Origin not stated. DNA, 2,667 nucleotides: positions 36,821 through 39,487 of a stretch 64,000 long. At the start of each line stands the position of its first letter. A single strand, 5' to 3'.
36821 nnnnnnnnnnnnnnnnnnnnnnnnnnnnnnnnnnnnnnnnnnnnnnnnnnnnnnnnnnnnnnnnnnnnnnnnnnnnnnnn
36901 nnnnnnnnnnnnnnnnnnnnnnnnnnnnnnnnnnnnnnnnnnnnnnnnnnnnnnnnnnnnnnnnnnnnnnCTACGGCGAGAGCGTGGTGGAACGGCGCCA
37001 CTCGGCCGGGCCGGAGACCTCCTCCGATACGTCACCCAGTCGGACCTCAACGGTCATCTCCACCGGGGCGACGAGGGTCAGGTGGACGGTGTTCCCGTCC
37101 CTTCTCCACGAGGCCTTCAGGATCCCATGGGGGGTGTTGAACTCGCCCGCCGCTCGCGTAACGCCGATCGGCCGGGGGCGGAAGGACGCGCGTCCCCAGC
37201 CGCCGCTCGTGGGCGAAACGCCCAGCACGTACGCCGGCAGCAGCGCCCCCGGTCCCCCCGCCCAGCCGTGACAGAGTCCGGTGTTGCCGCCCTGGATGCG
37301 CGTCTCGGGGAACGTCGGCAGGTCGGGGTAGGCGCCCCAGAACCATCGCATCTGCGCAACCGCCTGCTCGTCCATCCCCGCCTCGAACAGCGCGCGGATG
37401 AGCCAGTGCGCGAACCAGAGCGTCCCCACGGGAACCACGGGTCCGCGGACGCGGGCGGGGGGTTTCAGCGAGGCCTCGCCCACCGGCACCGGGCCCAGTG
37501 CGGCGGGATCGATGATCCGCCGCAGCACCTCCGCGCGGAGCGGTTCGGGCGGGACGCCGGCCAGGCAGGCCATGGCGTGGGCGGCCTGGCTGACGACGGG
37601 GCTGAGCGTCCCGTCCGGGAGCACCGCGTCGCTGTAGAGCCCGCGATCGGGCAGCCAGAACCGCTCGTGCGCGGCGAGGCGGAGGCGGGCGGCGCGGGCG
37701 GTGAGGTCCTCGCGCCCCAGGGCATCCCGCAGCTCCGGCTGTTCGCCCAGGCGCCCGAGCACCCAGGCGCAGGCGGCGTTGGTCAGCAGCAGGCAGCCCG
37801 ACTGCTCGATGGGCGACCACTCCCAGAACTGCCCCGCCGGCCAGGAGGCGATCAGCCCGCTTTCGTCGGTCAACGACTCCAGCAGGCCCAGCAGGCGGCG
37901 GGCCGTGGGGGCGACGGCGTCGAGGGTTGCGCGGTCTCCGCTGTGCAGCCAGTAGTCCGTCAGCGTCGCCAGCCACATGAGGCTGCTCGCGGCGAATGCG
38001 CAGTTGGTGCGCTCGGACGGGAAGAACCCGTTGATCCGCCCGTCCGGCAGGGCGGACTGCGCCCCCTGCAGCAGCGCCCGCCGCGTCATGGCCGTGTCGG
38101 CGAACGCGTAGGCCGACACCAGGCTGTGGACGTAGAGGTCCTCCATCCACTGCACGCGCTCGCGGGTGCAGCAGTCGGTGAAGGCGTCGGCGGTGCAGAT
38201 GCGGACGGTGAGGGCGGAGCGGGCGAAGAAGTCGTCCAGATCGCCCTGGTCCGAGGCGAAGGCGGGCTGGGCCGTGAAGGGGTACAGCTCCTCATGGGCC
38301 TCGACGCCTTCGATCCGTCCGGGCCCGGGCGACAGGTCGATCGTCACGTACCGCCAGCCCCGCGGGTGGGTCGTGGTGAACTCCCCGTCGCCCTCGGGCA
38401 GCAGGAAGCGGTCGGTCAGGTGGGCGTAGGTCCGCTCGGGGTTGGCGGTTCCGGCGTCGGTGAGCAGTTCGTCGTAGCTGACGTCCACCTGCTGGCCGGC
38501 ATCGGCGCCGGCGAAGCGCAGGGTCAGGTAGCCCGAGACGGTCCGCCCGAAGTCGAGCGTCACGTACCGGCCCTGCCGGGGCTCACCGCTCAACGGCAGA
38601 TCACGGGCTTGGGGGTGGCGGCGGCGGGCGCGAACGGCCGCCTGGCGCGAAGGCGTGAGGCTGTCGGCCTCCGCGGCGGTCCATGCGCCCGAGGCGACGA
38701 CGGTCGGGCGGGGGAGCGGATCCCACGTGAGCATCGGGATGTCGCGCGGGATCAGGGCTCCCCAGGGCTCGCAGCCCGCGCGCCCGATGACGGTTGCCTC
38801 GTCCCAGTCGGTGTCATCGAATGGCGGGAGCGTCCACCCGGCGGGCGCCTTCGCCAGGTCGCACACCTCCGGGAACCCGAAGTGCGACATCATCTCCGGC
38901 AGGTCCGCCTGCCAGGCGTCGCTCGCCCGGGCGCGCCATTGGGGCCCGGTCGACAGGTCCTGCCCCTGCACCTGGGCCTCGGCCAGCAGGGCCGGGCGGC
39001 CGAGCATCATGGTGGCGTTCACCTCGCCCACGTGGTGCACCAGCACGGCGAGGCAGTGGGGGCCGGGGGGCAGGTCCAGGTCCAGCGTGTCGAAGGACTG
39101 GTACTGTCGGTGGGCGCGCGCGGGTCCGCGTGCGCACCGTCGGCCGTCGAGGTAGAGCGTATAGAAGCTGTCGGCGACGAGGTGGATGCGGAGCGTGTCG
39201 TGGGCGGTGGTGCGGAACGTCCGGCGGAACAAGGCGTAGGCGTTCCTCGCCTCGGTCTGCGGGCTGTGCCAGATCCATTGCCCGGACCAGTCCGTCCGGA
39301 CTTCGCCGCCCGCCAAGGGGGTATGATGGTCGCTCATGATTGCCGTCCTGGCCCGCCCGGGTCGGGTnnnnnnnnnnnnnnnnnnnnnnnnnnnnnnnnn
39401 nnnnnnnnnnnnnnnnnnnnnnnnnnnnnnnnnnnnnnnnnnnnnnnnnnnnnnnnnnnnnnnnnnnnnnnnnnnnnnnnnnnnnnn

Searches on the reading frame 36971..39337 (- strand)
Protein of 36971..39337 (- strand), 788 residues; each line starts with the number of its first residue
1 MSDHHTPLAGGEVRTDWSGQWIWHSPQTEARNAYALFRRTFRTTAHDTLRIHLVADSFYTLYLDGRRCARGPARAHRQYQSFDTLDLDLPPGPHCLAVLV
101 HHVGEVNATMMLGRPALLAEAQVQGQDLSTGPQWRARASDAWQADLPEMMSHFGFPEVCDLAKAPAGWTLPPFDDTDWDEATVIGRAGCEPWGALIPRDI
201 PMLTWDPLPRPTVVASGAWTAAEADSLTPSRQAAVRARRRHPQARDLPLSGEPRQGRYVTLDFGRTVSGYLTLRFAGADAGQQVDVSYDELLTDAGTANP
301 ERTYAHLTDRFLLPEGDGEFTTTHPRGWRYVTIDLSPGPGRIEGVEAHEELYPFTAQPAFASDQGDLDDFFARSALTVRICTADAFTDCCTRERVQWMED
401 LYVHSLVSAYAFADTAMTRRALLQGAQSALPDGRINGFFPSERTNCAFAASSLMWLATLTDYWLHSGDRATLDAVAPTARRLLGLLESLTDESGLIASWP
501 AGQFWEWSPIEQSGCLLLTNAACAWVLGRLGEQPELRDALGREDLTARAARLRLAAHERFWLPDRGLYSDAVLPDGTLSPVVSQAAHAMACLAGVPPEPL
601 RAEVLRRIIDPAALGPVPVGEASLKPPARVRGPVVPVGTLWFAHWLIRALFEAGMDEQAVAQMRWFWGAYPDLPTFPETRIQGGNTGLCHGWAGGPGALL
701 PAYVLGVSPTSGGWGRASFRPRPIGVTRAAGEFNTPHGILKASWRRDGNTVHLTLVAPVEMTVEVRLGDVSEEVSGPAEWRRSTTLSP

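Call 12: search_protein_families(library=pfam, proteins=[window:36971-39337:-])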
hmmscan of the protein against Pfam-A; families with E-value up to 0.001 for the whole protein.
window:36971-39337:- (788 aa): 4 families
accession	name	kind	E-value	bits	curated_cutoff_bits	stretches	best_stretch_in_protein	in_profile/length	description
PF17389.8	Bac_rhamnosid6H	-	5e-11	42.9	24.5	1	360-605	6-247/339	Bacterial alpha-L-rhamnosidase 6 hairpin glycosidase domain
PF17390.7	Bac_rhamnosid_C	-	9.2e-11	41.9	22.1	1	706-773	1-69/78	Bacterial alpha-L-rhamnosidase C-terminal domain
PF05592.18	Bac_rhamnosid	-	1.7e-07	31.5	22.2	1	259-336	8-87/102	Bacterial alpha-L-rhamnosidase concanavalin-like domain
PF22422.2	MGH1-like_GH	-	4.8e-05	23.5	27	1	543-623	200-278/356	Mannosylglycerate hydrolase MGH1-like glycoside hydrolase domain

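Call 15: find_encoding_contigs(protein=window:36971-39337:-, flank=10000, max_places=10)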
Protein window:36971-39337:- (788 aa): no gene with exactly this product is on record in the collection.
